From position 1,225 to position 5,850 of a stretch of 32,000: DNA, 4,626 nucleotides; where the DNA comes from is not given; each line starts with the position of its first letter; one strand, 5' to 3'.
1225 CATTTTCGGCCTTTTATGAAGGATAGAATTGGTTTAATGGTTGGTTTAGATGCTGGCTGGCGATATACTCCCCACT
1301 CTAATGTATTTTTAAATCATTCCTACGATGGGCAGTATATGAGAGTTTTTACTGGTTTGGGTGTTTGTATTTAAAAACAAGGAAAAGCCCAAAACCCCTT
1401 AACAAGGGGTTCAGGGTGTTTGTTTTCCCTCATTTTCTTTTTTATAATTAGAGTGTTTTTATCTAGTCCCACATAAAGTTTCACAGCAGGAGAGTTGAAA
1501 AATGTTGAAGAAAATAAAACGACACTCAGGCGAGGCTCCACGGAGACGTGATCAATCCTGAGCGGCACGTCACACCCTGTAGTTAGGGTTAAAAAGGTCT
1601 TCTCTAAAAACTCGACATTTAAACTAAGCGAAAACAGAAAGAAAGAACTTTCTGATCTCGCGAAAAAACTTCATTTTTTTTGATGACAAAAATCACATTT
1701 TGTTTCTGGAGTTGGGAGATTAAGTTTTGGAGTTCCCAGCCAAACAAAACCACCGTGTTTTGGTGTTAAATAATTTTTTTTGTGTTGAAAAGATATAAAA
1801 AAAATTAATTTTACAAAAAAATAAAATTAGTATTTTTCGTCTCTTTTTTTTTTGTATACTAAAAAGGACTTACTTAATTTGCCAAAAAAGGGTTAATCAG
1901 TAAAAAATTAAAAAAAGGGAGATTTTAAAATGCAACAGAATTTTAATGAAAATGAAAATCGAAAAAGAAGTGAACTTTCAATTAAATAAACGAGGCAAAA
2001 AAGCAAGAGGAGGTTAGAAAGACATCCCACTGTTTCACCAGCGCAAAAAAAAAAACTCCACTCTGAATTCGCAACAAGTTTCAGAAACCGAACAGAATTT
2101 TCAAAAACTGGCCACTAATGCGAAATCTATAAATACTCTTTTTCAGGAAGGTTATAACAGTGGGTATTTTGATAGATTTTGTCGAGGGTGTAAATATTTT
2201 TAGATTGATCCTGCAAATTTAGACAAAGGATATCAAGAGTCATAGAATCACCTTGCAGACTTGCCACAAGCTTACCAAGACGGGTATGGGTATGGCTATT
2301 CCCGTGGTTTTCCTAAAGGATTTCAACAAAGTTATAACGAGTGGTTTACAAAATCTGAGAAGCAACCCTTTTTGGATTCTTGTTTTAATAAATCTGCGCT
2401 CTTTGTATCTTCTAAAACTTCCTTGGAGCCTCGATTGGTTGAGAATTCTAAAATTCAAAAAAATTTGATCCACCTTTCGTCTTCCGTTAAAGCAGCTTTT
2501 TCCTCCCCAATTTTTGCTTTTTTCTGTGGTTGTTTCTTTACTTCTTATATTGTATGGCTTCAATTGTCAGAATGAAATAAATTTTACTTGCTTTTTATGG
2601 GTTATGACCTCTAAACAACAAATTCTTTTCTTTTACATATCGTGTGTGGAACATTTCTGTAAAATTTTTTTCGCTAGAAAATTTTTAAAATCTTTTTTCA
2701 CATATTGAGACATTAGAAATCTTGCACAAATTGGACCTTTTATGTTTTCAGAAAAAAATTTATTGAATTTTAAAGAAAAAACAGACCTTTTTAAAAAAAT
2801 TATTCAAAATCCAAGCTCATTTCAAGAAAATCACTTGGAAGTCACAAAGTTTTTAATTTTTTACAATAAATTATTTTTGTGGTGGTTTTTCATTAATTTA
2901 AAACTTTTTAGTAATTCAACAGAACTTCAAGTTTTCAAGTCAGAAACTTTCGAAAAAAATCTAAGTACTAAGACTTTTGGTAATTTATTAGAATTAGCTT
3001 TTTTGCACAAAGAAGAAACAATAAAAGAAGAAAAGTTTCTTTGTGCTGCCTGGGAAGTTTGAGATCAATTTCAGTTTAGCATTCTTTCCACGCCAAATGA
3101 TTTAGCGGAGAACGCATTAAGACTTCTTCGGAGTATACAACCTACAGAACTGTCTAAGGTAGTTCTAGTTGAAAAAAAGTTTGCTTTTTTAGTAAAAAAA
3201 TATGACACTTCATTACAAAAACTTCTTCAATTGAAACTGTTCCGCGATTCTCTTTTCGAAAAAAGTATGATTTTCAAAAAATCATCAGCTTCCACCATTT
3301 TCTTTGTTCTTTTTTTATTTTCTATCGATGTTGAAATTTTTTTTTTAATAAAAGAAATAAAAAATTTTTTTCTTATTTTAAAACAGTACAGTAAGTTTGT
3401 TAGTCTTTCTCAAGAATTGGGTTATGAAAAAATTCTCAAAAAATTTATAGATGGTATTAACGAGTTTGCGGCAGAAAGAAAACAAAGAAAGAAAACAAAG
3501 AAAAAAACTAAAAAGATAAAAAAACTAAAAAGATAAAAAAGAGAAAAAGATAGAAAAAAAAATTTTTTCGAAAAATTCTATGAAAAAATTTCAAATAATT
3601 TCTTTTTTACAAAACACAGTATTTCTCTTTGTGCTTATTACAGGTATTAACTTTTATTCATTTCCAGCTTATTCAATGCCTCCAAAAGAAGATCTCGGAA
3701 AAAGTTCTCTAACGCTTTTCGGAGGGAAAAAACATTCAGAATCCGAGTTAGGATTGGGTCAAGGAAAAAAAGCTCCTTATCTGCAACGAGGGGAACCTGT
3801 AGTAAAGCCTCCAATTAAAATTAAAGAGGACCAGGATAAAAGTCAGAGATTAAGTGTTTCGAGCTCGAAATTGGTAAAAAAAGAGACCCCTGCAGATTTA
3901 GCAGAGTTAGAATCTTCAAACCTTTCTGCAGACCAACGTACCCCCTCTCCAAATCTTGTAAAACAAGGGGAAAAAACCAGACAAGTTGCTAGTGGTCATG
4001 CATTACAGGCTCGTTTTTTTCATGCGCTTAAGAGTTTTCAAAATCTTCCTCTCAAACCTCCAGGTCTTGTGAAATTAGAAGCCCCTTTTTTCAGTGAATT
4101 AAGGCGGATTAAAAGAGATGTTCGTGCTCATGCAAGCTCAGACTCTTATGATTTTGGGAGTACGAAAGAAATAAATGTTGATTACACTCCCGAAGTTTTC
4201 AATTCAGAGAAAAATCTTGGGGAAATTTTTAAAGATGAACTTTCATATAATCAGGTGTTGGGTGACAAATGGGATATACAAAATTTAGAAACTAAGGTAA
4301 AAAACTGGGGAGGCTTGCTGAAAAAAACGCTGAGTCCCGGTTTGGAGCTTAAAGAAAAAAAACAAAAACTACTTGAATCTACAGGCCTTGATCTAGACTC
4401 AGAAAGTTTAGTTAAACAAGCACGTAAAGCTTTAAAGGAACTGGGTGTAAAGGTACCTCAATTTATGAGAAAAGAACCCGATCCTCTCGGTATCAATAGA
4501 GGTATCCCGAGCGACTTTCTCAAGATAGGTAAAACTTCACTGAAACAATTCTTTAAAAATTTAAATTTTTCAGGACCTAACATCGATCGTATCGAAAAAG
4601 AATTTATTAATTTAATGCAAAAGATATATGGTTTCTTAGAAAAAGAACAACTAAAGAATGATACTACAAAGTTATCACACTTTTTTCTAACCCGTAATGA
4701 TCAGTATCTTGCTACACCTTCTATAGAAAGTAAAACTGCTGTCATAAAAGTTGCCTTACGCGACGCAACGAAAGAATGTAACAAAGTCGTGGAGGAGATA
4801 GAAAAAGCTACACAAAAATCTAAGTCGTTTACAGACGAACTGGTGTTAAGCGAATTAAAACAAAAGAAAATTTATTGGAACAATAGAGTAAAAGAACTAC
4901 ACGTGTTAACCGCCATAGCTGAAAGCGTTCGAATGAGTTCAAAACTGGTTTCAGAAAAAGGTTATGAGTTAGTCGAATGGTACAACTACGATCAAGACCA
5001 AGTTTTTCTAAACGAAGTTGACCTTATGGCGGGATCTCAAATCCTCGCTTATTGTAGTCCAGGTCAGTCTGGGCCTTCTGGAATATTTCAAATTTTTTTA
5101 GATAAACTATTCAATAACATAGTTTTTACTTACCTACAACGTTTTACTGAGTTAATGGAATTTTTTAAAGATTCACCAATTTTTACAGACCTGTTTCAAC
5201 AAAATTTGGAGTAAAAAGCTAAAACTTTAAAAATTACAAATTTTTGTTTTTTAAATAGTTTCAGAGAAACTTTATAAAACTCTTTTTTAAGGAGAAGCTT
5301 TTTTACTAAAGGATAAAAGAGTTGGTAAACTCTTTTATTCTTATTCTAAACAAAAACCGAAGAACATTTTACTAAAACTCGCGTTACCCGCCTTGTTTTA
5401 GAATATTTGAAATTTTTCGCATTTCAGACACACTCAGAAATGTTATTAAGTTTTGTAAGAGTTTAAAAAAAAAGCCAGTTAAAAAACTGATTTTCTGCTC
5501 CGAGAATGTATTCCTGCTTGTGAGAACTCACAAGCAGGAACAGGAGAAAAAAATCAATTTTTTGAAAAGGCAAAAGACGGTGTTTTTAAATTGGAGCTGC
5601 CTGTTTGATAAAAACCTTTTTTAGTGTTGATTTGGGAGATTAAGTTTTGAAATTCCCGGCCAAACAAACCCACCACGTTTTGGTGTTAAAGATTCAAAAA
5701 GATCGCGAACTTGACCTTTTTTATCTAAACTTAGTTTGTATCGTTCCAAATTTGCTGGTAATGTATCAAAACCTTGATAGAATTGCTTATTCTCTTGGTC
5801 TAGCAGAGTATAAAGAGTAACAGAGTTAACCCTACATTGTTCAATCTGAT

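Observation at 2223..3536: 1.3-kb reading frame with no TAA or TAG, broken only by three TGA codons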

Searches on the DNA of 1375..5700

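Call 87: search_rna_families(source=window, start=1375, end=5700, threshold=evalue, max_evalue=0.1)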
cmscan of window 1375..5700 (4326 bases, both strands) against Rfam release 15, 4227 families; matches with E-value up to 0.1: 0.
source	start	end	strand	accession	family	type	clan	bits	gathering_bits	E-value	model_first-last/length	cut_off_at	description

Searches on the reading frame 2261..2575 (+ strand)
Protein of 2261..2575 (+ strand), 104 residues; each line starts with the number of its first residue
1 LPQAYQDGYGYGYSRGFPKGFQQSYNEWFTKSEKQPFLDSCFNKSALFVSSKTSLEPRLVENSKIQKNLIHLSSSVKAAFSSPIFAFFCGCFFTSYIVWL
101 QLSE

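Call 56: search_protein_families(library=pfam, proteins=[window:2261-2575:+], max_evalue=1)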
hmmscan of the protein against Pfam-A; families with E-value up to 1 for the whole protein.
window:2261-2575:+ (104 aa): 0 families

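Call 57: search_protein_families(library=phrogs, proteins=[window:2261-2575:+], max_evalue=0.1)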
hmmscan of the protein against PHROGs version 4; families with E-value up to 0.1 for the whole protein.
window:2261-2575:+ (104 aa): 0 families

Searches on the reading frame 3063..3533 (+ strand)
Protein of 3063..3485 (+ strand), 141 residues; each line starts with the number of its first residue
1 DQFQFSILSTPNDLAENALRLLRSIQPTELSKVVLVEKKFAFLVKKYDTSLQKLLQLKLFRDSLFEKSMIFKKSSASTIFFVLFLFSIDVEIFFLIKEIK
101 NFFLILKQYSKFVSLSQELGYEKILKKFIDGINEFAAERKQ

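Call 38: search_protein_representatives(protein=window:3063-3485:+)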
Query: 141 residues. Proteins with E-value up to 0.001 (for the whole library): 1; up to 1e-10: 0; up to 1e-30: 0. The best 1 are listed.
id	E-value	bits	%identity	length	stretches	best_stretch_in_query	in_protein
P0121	1.2e-05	41.9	37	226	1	21-116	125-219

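Call 42: find_encoding_contigs(protein=P0121, flank=10000, max_places=6)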
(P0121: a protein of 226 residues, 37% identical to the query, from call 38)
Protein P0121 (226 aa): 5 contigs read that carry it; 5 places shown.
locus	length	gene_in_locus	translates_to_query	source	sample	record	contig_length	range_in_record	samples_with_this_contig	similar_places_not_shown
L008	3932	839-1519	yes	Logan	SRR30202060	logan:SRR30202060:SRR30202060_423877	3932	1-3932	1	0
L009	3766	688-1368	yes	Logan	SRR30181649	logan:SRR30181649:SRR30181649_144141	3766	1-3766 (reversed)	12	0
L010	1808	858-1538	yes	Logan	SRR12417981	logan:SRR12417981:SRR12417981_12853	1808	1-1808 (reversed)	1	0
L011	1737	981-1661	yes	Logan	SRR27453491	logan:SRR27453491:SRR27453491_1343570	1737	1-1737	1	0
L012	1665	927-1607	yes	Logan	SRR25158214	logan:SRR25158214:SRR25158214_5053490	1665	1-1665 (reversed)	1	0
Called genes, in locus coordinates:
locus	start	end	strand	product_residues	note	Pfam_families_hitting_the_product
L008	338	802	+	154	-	-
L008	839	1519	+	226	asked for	-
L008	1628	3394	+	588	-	-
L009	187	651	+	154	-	-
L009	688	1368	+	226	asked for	-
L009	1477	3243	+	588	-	-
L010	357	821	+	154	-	-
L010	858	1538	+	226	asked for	-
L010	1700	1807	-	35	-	?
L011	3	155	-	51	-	?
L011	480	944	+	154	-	-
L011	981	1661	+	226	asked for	-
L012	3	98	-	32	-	?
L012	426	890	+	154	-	-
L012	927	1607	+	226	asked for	-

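Call 43: list_cluster_members(proteins=[P0121])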
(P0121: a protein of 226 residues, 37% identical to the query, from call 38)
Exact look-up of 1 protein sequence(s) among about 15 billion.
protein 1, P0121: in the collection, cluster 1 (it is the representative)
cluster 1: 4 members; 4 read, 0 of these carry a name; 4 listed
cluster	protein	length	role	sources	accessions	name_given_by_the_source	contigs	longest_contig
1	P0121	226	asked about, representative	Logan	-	-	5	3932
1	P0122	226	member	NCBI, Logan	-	-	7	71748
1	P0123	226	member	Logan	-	-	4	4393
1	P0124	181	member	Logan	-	-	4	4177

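Call 44: find_encoding_contigs(protein=P0122, flank=10000, max_places=6)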
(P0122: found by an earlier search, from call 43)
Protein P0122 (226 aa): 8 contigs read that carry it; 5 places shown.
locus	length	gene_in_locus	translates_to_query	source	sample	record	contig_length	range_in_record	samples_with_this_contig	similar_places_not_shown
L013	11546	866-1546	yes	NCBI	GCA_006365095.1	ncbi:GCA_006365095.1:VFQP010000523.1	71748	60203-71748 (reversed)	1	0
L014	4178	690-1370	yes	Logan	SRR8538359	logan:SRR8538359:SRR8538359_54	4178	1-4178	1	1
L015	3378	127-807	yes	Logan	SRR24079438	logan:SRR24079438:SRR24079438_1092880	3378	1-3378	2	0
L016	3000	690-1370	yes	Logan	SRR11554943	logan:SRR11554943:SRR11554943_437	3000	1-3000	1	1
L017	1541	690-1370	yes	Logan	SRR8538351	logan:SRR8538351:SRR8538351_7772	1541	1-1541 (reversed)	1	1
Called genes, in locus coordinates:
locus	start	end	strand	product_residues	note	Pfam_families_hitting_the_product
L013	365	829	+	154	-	-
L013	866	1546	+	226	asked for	-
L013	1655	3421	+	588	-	-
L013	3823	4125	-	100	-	PF00253:Ribosomal_S14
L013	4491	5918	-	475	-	PF02788:RuBisCO_large_N, PF00016:RuBisCO_large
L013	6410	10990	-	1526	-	PF05000:RNA_pol_Rpb1_4, PF04998:RNA_pol_Rpb1_5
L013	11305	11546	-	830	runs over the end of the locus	PF04997:RNA_pol_Rpb1_1, PF00623:RNA_pol_Rpb1_2, PF04983:RNA_pol_Rpb1_3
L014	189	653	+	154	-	-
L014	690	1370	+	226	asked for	-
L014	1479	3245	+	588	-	-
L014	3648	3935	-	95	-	PF00253:Ribosomal_S14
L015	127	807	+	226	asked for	-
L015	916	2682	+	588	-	-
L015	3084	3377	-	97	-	?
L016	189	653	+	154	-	-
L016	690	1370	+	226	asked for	-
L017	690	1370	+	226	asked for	-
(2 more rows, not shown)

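Call 56: search_protein_families(library=pfam, proteins=[P0121, L013:365-829:+, L013:1655-3421:+, window:3063-3533:+], max_evalue=1)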
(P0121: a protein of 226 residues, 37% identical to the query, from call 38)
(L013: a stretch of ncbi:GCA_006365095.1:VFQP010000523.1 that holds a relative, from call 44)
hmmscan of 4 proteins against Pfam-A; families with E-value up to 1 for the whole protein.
P0121 (226 aa): 0 families

L013:365-829:+ (154 aa): 0 families

L013:1655-3421:+ (588 aa): 1 family
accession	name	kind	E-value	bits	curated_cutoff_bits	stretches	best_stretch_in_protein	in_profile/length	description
PF07034.17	ORC3_N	-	0.00015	21.8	25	1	253-346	48-137/328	Origin recognition complex (ORC) subunit 3 N-terminus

window:3063-3533:+ (157 aa): 0 families

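Call 57: search_protein_families(library=phrogs, proteins=[P0121, L013:365-829:+, L013:1655-3421:+, window:3063-3533:+], max_evalue=0.1)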
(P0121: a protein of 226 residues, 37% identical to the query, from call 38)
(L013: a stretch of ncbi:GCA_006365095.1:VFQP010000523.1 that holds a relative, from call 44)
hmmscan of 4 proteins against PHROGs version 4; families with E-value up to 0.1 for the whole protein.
P0121 (226 aa): 0 families

L013:365-829:+ (154 aa): 0 families

L013:1655-3421:+ (588 aa): 0 families

window:3063-3533:+ (157 aa): 0 families

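Call 61: search_dna_similar(query=P0121, collection=plasmids, mode=protein, max_evalue=0.01)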
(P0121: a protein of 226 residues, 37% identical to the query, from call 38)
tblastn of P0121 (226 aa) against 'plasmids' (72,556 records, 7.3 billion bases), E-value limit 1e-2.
No match.

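Call 65: predict_structure(alignment_id=A2)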
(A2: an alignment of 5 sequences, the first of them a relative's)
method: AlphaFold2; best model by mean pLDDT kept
length: 226 residues; sequences in the alignment: 5
mean_pLDDT: 60.5   pTM: 0.52
mean pLDDT of the five models: 60.5, 55.1, 54.0, 53.6, 48.7
residues with pLDDT >= 90: 0; 70-90: 65; 50-70: 113; < 50: 48
segments of 3 or more residues with pLDDT < 50: 1-10, 50-67, 85-91, 217-226
pLDDT, mean of each block of 10 residues (from residue 1): 45 53 55 54 53 38 39 56 49 61 67 71 66 67 78 80 76 66 70 75 72 55 38
secondary structure, 60 per line:
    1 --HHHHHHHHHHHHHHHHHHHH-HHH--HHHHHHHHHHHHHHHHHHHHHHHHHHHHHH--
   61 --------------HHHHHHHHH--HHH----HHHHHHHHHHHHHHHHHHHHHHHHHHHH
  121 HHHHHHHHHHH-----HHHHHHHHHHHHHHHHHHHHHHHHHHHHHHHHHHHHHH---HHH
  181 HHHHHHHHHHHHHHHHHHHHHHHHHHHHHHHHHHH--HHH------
elements in order: H3-22 H29-58 H75-83 H93-131 H137-174 H178-215

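Call 69: fold_search(model_id=the predicted structure, library=pdb)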
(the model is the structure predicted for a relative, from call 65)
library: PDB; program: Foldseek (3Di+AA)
matches with E <= 10: 166; with E <= 0.001: 0
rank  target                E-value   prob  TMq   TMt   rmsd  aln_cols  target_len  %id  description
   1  5mx5_E                1.1e+00  0.21  0.32  0.34  24.0       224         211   13  Mouse PA28alpha-beta (released 2017-09-13)
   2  1ow6_B                1.2e+00  0.20  0.24  0.35  11.4       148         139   10  Paxillin LD4 motif bound to the Focal Adhesion Targeting (FAT) domain of the Focal Adhesion Kinase (released 2003-10-21)
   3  7w8b                  1.3e+00  0.13  0.20  0.29  12.4       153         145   11  Crystal Structure of human Focal Adhesion Targeting (FAT) domain of the Focal Adhesion Kinase (released 2023-07-05)
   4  8s2f_BBB              1.4e+00  0.15  0.25  0.30  12.7       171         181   18  Crystal structure of Borrelia burgdorferi paralogous family 12 outer surface protein BBH37 (released 2025-03-05)
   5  7yqc_A                1.4e+00  0.15  0.31  0.33  22.3       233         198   14  EM structure of human PA28gamma (released 2022-09-21)
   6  3s9o_C                1.4e+00  0.13  0.20  0.30  12.4       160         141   12  The Focal Adhesion Targeting (FAT) domain of the Focal Adhesion Kinase showing N-terminal interactions in cis (released 2012-06-06)
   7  4g33                  1.5e+00  0.25  0.33  0.14  10.1       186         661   14  Crystal Structure of a Phospholipid-Lipoxygenase Complex from Pseudomonas aeruginosa at 2.0 A (C2221) (released 2013-11-06)
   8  8rl2_CD               1.6e+00  0.16  0.27  0.13  11.3       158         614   12  Human pre-60S - State 5 (released 2025-01-15)
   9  2yfb_A                1.6e+00  0.13  0.27  0.26  22.4       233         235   10  X-ray structure of McpS ligand binding domain in complex with succinate (released 2012-04-18)
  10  4xev_D                1.9e+00  0.16  0.26  0.36  12.6       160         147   12  Fusion of Pyk2-FAT domain with Leupaxin LD1 motif, complexed with Leupaxin LD4 peptide (released 2015-12-30)
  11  9dzd                  2.0e+00  0.23  0.37  0.29  19.1       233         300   12  PvRBP2b N-terminal domain stabilised mutant WHT2484 (released 2025-02-26)
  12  5mx5_L                2.0e+00  0.15  0.33  0.34  23.8       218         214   13  Mouse PA28alpha-beta (released 2017-09-13)
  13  7w8i                  2.1e+00  0.15  0.22  0.34  10.4       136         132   10  Crystal structure of Zn bound human Focal Adhesion Targeting (FAT) domain of the Focal Adhesion Kinase (released 2022-12-21)
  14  8s2f_AAA              2.1e+00  0.11  0.22  0.27  13.6       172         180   13  Crystal structure of Borrelia burgdorferi paralogous family 12 outer surface protein BBH37 (released 2025-03-05)
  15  6egc                  2.2e+00  0.30  0.32  0.44   6.3       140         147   15  Single-chain version of 2L4HC2_23 (PDB 5J0K) (released 2019-05-29)
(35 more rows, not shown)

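Call 89: find_related_loci(query=A3, collection=genome_contigs, flank=4000)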
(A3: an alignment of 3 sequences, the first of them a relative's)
Query A3 (588 aa) in genome_contigs; peptide patterns used: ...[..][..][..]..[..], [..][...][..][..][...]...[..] (x = any residue, [..] = any of these).
240 stretches matched a pattern, but none encodes a relative of the query by tblastn (E <= 1e-3).

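Call 90: find_related_loci(query=A3, collection=viral_contigs, flank=4000)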
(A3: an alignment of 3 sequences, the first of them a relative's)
Query A3 (588 aa) in viral_contigs; peptide patterns used: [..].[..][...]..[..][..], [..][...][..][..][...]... (x = any residue, [..] = any of these).
600 stretches matched a pattern, but none encodes a relative of the query by tblastn (E <= 1e-3).
